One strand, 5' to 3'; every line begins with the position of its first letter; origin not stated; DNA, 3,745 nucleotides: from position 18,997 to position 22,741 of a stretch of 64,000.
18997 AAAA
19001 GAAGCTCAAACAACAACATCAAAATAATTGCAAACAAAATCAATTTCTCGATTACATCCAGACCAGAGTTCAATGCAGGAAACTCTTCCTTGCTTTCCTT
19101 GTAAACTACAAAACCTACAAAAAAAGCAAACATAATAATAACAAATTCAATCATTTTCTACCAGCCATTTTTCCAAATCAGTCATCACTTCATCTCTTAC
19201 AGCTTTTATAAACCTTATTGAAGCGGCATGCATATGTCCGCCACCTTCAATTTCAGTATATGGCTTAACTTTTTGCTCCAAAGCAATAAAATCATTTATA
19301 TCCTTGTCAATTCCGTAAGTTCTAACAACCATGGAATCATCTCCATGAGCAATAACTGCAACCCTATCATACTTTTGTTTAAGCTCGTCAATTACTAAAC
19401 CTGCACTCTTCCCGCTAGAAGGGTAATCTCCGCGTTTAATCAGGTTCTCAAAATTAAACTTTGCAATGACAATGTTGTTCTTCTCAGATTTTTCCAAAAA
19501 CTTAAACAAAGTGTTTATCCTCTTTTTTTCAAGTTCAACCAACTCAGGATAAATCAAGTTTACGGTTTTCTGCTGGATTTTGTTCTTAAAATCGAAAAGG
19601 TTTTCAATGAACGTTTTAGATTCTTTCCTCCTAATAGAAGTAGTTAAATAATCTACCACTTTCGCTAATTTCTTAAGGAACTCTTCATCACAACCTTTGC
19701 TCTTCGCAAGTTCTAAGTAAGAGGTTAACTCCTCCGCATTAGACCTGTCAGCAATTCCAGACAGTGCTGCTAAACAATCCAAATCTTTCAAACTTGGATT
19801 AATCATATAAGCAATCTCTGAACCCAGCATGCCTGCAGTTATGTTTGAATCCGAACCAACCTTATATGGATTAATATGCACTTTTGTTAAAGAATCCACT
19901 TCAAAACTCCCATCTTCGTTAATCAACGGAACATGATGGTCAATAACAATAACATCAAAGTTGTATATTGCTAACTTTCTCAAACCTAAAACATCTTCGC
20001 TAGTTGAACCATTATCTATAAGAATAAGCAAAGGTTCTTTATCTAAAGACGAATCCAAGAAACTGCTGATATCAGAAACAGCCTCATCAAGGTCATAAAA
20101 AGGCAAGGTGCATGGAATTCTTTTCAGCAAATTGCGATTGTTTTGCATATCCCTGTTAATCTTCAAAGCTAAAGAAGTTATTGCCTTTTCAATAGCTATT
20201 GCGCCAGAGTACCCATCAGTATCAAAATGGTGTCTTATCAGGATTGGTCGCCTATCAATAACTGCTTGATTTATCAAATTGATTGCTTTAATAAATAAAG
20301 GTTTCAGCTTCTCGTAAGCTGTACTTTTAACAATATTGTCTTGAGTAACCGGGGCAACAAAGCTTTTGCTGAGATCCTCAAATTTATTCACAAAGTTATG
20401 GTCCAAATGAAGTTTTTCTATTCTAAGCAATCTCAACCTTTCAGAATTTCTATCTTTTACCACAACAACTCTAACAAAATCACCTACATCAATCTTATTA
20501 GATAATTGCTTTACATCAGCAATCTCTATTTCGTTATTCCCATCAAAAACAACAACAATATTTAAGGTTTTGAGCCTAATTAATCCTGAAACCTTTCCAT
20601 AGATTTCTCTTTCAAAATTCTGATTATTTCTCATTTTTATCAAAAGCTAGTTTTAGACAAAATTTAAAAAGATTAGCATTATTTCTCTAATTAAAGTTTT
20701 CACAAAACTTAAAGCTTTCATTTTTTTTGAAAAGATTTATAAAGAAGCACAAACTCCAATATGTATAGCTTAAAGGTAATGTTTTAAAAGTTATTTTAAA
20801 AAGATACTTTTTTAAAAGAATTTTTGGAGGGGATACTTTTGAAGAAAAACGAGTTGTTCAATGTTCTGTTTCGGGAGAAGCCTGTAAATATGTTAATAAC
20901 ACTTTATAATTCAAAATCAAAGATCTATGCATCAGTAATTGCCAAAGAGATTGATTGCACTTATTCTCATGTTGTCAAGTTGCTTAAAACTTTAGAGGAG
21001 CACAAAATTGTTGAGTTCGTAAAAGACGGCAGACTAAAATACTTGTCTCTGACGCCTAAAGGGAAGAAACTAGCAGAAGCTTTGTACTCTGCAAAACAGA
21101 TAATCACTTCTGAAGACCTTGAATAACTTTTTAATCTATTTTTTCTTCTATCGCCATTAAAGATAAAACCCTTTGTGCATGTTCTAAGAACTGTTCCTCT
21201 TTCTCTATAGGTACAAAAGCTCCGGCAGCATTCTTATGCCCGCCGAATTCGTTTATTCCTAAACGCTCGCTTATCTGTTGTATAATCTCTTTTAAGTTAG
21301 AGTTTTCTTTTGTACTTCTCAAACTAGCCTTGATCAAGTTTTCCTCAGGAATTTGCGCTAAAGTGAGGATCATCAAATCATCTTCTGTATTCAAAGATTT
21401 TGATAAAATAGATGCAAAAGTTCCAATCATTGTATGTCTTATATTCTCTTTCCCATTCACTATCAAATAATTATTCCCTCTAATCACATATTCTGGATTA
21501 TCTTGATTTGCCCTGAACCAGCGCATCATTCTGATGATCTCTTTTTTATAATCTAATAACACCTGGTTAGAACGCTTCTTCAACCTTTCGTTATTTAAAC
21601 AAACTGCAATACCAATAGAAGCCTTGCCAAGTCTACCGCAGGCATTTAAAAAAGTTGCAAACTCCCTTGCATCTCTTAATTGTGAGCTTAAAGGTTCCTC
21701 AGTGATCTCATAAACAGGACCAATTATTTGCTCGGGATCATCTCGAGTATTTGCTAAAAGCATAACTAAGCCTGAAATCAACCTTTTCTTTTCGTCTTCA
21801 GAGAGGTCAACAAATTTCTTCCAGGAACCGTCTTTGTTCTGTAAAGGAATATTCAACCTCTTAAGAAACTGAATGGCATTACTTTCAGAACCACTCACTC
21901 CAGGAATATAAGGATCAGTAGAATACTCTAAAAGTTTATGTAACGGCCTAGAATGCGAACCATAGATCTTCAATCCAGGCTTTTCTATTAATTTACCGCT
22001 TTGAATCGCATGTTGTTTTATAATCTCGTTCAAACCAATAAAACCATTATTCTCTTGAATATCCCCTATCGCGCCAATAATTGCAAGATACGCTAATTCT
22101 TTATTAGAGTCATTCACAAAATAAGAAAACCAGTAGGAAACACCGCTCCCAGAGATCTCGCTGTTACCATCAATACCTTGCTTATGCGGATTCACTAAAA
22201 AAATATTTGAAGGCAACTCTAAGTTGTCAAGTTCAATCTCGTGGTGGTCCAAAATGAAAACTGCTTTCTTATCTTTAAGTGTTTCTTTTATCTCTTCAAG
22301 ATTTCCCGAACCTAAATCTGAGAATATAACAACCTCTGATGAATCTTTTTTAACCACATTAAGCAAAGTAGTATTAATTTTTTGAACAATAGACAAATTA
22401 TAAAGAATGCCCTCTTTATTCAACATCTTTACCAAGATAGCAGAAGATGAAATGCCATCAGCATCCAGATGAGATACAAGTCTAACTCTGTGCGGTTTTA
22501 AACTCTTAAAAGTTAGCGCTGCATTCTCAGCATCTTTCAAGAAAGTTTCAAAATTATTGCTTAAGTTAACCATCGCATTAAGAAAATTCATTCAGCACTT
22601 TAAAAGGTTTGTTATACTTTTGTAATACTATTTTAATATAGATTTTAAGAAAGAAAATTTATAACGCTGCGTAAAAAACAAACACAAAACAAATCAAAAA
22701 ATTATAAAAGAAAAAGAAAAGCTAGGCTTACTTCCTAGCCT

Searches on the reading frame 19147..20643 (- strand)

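Call 59: search_protein_families(library=ncbifam, proteins=[window:19147-20643:-], max_evalue=1e-20)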
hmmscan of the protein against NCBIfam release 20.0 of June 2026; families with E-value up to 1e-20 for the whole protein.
window:19147-20643:- (498 aa): 1 family
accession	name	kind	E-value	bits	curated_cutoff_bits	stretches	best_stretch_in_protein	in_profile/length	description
NF053577.1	HAN_nuclease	equivalog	5.6e-83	279.4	840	1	48-493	147-600/612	Hef-associated nuclease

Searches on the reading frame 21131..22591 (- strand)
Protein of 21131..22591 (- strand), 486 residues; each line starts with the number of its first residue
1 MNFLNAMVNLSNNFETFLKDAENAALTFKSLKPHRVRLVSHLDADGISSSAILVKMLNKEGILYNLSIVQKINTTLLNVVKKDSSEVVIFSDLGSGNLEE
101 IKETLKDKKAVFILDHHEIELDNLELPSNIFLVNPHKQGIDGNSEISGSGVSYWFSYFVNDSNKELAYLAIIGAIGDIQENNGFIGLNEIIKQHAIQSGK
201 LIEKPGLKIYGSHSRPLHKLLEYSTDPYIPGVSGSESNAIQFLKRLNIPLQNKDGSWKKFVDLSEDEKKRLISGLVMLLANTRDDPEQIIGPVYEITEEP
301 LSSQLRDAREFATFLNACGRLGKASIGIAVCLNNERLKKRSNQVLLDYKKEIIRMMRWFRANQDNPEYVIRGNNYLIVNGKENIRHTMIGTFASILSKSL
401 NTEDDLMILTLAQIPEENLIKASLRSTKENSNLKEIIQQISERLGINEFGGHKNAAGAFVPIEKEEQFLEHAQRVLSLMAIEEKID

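Call 59: search_protein_families(library=ncbifam, proteins=[window:21131-22591:-], max_evalue=1e-20)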
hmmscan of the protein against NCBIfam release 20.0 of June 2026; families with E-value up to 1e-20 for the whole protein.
window:21131-22591:- (486 aa): 4 families
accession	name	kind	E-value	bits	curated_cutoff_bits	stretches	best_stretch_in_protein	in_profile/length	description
NF053576.1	RecJ_archaeal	equivalog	2e-124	415.9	360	1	32-476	10-449/452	RecJ family nuclease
NF053575.1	GAN_nuclease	exception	5.6e-89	298.9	850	1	32-476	23-464/467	GINS-associated RecJ family nuclease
NF040701.1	RecJ_Meth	equivalog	2.8e-83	280.2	550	1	32-474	6-447/449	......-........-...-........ exonuclease RecJ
TIGR00644.1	recJ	equivalog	3.4e-29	101.5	396.9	0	2-208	22-241/546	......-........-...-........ exonuclease RecJ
